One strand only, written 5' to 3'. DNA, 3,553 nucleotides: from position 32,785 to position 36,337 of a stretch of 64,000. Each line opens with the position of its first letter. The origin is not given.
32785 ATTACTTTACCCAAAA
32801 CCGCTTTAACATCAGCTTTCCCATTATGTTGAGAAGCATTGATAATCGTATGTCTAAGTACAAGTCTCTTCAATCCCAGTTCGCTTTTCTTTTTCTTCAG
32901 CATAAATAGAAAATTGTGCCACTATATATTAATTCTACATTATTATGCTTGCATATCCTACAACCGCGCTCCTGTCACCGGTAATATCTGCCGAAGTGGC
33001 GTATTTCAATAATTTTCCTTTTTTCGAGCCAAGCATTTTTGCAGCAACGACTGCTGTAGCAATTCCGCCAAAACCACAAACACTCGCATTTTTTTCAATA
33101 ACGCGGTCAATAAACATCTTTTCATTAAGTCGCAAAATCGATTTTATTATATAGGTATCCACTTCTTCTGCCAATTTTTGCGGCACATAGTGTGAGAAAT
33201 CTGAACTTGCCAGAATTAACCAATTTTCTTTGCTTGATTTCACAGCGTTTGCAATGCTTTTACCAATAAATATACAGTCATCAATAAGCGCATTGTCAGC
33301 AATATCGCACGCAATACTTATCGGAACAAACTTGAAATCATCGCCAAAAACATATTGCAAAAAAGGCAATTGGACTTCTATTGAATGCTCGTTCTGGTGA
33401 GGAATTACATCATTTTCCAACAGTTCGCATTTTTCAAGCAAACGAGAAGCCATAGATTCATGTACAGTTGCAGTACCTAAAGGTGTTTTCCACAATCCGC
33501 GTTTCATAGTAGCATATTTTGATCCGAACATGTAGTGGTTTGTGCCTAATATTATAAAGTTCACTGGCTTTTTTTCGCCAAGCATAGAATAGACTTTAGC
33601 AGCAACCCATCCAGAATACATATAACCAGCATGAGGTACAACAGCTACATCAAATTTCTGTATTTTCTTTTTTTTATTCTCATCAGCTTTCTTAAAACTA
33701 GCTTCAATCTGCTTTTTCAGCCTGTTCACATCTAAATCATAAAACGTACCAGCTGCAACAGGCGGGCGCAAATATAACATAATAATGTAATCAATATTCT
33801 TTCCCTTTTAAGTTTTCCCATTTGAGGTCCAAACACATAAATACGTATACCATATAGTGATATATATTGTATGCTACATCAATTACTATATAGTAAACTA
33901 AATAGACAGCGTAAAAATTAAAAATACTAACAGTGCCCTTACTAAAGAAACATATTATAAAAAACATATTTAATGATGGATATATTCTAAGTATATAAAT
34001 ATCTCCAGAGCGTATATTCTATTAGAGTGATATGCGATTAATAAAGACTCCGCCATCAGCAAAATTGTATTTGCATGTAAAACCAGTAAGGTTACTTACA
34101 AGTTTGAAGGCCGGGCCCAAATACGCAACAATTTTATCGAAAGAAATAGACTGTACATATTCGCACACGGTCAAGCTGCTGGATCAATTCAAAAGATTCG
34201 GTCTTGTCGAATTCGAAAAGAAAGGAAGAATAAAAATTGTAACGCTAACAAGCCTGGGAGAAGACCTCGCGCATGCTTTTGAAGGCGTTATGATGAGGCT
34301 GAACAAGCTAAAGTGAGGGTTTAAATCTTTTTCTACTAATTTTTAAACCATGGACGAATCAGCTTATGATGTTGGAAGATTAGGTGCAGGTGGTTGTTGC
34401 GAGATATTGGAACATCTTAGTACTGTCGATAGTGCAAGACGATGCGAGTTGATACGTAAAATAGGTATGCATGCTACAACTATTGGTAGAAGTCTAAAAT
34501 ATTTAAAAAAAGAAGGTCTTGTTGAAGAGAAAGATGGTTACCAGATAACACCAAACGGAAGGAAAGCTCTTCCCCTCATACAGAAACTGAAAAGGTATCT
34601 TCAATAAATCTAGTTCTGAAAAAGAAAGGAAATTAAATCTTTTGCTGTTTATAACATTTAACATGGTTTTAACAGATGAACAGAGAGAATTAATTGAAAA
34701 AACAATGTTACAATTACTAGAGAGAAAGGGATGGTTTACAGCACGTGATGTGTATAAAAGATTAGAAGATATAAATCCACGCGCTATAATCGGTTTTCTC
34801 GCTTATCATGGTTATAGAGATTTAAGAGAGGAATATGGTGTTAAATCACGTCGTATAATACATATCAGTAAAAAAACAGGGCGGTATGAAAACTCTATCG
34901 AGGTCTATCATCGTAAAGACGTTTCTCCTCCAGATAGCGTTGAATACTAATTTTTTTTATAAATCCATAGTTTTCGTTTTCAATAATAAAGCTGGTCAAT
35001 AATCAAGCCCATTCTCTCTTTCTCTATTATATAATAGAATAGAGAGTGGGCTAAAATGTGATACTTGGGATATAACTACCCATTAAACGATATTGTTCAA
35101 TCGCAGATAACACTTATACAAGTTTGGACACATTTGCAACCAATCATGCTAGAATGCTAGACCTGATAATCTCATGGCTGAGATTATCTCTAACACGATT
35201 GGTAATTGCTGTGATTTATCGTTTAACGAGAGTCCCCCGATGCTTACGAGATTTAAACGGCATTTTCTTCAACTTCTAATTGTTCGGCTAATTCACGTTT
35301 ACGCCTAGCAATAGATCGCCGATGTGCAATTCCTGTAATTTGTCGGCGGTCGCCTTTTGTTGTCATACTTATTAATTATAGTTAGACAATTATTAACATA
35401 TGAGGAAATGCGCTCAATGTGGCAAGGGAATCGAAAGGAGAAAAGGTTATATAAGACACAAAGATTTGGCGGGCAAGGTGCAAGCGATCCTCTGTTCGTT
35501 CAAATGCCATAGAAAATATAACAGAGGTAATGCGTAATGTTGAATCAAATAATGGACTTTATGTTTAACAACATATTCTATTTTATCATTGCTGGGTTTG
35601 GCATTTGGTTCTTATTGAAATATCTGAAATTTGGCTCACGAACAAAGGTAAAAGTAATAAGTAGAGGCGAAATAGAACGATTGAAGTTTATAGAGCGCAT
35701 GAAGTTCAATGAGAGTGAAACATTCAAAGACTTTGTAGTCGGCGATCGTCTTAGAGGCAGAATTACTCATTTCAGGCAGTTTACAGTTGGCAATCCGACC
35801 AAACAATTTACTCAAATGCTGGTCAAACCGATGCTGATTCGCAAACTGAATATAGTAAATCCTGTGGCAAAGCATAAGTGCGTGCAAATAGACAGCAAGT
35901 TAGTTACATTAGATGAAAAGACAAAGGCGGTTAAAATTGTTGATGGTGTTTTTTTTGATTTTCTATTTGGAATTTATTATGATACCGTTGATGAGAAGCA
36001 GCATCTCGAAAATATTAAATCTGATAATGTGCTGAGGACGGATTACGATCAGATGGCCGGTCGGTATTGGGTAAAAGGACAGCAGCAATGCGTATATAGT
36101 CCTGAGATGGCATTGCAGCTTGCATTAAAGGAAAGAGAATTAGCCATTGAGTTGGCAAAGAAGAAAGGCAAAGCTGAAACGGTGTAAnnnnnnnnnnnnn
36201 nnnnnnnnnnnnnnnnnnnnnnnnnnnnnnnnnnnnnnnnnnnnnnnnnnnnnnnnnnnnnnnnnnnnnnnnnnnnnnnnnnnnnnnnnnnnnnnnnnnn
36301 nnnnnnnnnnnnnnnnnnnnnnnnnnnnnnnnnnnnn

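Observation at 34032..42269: Putative integrated plasmid/virus-like element of unrecognised type next to initiator tRNA-Met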

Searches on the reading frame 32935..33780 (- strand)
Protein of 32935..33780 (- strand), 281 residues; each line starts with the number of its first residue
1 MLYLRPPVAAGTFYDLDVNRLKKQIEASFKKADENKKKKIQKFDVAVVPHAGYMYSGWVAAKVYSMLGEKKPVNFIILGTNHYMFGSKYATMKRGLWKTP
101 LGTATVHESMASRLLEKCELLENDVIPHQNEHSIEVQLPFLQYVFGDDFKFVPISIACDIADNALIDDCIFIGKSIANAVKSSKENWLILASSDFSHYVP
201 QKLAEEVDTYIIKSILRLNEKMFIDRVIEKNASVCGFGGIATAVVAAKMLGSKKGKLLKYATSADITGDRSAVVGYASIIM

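Call 8: search_protein_families(library=pfam, max_evalue=0.1, proteins=[window:32935-33780:-])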
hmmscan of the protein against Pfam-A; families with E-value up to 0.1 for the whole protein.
window:32935-33780:- (281 aa): 2 families
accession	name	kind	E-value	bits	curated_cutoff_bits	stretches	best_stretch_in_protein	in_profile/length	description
PF01875.22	Memo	-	7.8e-70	235.6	27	1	7-279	2-268/269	Memo-like protein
PF02900.23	LigB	-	0.0006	19.4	26.3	1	141-267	125-261/269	Catalytic LigB subunit of aromatic ring-opening dioxygenase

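Call 24: find_related_loci(query=window:32935-33780:-, collection=genome_contigs, flank=10000)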
Query window:32935-33780:- (281 aa) in genome_contigs; peptide patterns used: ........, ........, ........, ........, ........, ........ (x = any residue, [..] = any of these).
161 stretches matched a pattern; 41 encode a relative of the query (tblastn E <= 1e-3); 41 distinct loci.
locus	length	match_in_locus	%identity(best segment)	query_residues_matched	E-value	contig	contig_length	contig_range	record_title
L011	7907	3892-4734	78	1-281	2e-147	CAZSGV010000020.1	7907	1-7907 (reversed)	MAG TPA_asm: uncultured archaeon isolate SRP068000_co4_469 genome assembly, contig: NODE_16111_length_7907_cov_4.738538,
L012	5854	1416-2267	64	1-281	4e-122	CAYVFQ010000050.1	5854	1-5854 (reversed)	MAG TPA_asm: uncultured archaeon isolate SRP323688_co1_52 genome assembly, contig: NODE_18846_length_5854_cov_5.381790,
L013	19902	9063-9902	63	1-281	4e-121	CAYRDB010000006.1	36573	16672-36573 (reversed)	MAG TPA_asm: uncultured archaeon isolate SRP239243_co2_306 genome assembly, contig: NODE_1585_length_36573_cov_11.401994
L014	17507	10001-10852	60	1-280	9e-115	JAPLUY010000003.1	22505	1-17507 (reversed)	MAG: Candidatus Aenigmatarchaeota archaeon isolate LacPavin_0920_SED3_MAG_58_13 LacPavin_0920_SED3_scaffold_1064311, who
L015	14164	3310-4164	56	1-281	6e-109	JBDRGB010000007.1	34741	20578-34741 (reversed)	MAG: Candidatus Aenigmatarchaeota archaeon isolate MEGAHIT-group-1.408 k141_6205722, whole genome shotgun sequence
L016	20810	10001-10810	43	1-281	2e-72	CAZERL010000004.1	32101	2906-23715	MAG TPA_asm: uncultured archaeon isolate SRP178908_co1_104 genome assembly, contig: NODE_779_length_32101_cov_11.220340,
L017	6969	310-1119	42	1-281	2e-69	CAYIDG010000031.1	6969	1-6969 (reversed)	MAG TPA_asm: uncultured archaeon isolate ERP119705_co1_846 genome assembly, contig: NODE_17259_length_6969_cov_4.567689,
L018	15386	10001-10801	45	1-279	9e-68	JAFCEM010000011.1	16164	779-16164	MAG: Candidatus Aenigmatarchaeota archaeon isolate Meg22_1214_Bin_123 Meg22_1214_Bin_123_scaffold_12215, whole genome sh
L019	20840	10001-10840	43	2-281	5e-65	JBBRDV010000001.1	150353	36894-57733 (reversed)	MAG: Atribacterota bacterium isolate Co_metawrap_2470 Cmw_2470_k141_376217_length_150353_cov_23.9994, whole genome shotg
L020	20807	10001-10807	41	1-281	5e-61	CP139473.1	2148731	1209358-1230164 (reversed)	MAG: Dehalogenimonas sp. isolate XYDCF chromosome, complete genome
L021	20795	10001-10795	42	4-281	4e-60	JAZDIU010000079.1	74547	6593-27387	MAG: Chloroflexota bacterium isolate MEGAHIT-group-0.423 k141_8306395, whole genome shotgun sequence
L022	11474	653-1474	40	4-279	3e-56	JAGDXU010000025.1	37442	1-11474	MAG: Candidatus Parvarchaeota archaeon isolate KMA_Bin11 NODE_340_length_37442_cov_5.639554, whole genome shotgun sequen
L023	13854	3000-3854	55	1-281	5e-106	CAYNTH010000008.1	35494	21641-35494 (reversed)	MAG TPA_asm: uncultured archaeon isolate SRP141376_co2_418 genome assembly, contig: NODE_2641_length_35494_cov_9.689523,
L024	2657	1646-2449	42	2-281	3e-56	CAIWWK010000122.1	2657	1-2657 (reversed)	Candidatus Firestonebacteria bacterium isolate AM-lipid-01-D7_bin-0801 genome assembly, contig: bin-0801:122/295, whole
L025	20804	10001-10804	40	2-281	3e-55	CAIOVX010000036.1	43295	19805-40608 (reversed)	MAG: Candidatus Firestonebacteria bacterium isolate AM4_bin-387 genome assembly, contig: bin-387:036/103, whole genome s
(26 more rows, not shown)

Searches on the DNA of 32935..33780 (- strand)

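Call 61: search_rna_families(sources=[L013], threshold=gathering)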
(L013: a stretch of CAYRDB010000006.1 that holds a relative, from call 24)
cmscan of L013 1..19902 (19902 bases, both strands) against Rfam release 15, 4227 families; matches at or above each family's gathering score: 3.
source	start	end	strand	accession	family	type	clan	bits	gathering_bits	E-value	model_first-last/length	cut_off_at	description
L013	3961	4035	-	RF00005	tRNA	Gene; tRNA;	CL00001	61.9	29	1.7e-11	1-71/71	no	tRNA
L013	12405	12477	+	RF00005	tRNA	Gene; tRNA;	CL00001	60.2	29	5e-11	1-71/71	no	tRNA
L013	14924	15044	+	RF00005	tRNA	Gene; tRNA;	CL00001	43.3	29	2.1e-06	1-71/71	no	tRNA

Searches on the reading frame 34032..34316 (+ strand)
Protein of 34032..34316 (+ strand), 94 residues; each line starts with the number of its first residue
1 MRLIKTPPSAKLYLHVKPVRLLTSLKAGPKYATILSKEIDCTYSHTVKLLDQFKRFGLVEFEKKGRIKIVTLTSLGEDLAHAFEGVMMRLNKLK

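Call 9: search_protein_families(library=pfam, max_evalue=0.1, proteins=[window:34032-34316:+])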
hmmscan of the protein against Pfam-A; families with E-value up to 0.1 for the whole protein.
window:34032-34316:+ (94 aa): 6 families
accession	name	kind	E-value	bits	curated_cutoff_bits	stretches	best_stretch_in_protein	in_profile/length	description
PF22665.2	DUF6293_C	-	0.00016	22.5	27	1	49-83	67-101/101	DUF6293 C-terminal winged helix domain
PF25213.1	HVO_A0261_N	-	0.0061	16.9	35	1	16-88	11-79/86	HVO_A0261 N-terminal domain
PF25212.1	HVO_A0114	-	0.011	15.9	27.6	1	15-72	21-79/84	HVO_A0114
PF10007.15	DUF2250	-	0.032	14.8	24.4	1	25-69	17-62/93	Uncharacterized protein conserved in archaea (DUF2250)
PF14947.12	HTH_45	-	0.042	14.3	25.5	1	21-84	11-70/77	Winged helix-turn-helix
PF13463.12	HTH_27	-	0.049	14.4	22.2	1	26-74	13-66/68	Winged helix DNA-binding domain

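Call 10: search_protein_families(library=phrogs, max_evalue=0.01, proteins=[window:34032-34316:+])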
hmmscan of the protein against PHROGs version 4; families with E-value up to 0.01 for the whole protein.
window:34032-34316:+ (94 aa): 0 families

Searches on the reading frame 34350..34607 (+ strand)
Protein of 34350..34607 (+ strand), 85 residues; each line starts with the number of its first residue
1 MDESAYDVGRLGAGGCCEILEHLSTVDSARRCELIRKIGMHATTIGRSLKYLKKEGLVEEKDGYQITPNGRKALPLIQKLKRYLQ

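Call 9: search_protein_families(library=pfam, max_evalue=0.1, proteins=[window:34350-34607:+])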
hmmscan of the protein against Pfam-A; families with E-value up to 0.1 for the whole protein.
window:34350-34607:+ (85 aa): 18 families
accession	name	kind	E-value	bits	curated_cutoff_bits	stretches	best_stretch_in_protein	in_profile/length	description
PF25213.1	HVO_A0261_N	-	1e-08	35.4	35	1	18-74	15-71/86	HVO_A0261 N-terminal domain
PF14947.12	HTH_45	-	4.5e-06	27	25.5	1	18-83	10-75/77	Winged helix-turn-helix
PF01022.26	HTH_5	-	1.5e-05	25.2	22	1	17-59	5-46/47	Bacterial regulatory protein, arsR family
PF12802.13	MarR_2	-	0.0035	17.9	27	1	33-60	25-52/61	MarR family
PF13545.12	HTH_Crp_2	-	0.0039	17.5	27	1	37-68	31-61/70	Crp-like helix-turn-helix domain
PF21715.3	CggR_N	-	0.0051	16.9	30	1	18-75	7-65/71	CggR N-terminal DNA binding domain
PF14338.12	Mrr_N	-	0.0052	17.3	29.5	1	45-74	54-85/87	Mrr N-terminal domain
PF10007.15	DUF2250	-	0.0087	16.6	24.4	1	18-72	12-66/93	Uncharacterized protein conserved in archaea (DUF2250)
PF01638.23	HxlR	-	0.016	15.5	20.8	1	19-83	10-82/91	HxlR-like helix-turn-helix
PF02295.23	z-alpha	-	0.03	14.8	21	1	17-63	10-56/67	Adenosine deaminase z-alpha domain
PF09339.16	HTH_IclR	-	0.03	14.5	22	1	18-60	7-50/52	IclR helix-turn-helix domain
PF18918.5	DUF5669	-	0.033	14.1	25.9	1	48-84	39-75/76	Family of unknown function (DUF5669)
PF24409.1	wHTH-PRTase_assc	-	0.036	14.6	27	1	32-80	15-61/83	wHTH-PRTase associated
PF00392.27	GntR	-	0.041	14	27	1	33-63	29-59/64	Bacterial regulatory proteins, gntR family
PF13601.12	HTH_34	-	0.071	13.7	27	0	18-73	4-68/80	Winged helix DNA-binding domain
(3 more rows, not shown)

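Call 10: search_protein_families(library=phrogs, max_evalue=0.01, proteins=[window:34350-34607:+])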
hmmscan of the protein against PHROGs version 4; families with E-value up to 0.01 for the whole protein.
window:34350-34607:+ (85 aa): 2 families
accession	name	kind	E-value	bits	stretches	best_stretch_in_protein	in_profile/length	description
phrog_2440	-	transcription regulation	1.4e-05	26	1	19-72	33-93/126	transcriptional regulator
phrog_11195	-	unknown function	0.00038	20.9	1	18-81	28-99/122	-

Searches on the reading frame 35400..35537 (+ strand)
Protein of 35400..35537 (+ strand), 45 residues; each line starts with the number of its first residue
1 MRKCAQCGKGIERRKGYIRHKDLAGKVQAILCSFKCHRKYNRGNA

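Call 9: search_protein_families(library=pfam, max_evalue=0.1, proteins=[window:35400-35537:+])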
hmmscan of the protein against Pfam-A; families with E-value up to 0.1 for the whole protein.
window:35400-35537:+ (45 aa): 2 families
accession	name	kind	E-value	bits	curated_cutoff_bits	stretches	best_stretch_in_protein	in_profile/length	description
PF00096.32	zf-C2H2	-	0.054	14.4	25.2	0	3-21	2-20/23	Zinc finger, C2H2 type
PF09889.16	DUF2116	-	0.059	13.8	26.8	0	2-13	4-15/59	Probable treble clef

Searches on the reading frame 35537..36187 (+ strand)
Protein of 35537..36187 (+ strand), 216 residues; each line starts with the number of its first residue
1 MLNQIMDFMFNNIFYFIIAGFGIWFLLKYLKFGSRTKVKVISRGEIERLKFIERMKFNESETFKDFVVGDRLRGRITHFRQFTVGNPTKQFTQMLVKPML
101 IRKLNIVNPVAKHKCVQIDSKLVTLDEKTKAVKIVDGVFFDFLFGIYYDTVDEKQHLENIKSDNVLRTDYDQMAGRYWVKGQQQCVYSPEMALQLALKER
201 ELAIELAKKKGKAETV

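Call 9: search_protein_families(library=pfam, max_evalue=0.1, proteins=[window:35537-36187:+])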
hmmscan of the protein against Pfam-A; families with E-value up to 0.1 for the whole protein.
window:35537-36187:+ (216 aa): 0 families

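Call 10: search_protein_families(library=phrogs, max_evalue=0.01, proteins=[window:35537-36187:+])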
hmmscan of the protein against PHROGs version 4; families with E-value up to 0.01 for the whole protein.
window:35537-36187:+ (216 aa): 0 families

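Call 58: search_protein_families(library=phrogs, max_evalue=1, proteins=[window:35537-36187:+])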
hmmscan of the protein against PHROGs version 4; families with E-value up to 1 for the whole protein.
window:35537-36187:+ (216 aa): 0 families

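Call 102: search_solved_structures(query=A7, max_evalue=5)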
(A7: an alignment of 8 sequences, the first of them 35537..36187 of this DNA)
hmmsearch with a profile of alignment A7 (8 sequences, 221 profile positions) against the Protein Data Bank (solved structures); distinct sequences matched with E-value up to 5: 2.
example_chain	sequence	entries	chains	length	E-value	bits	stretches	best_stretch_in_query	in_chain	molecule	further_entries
4v4n_AA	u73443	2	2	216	0.043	16.3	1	36-131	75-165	50S ribosomal protein L1P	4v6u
9srb_BA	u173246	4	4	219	0.12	14.9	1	37-132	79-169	Large ribosomal subunit protein uL1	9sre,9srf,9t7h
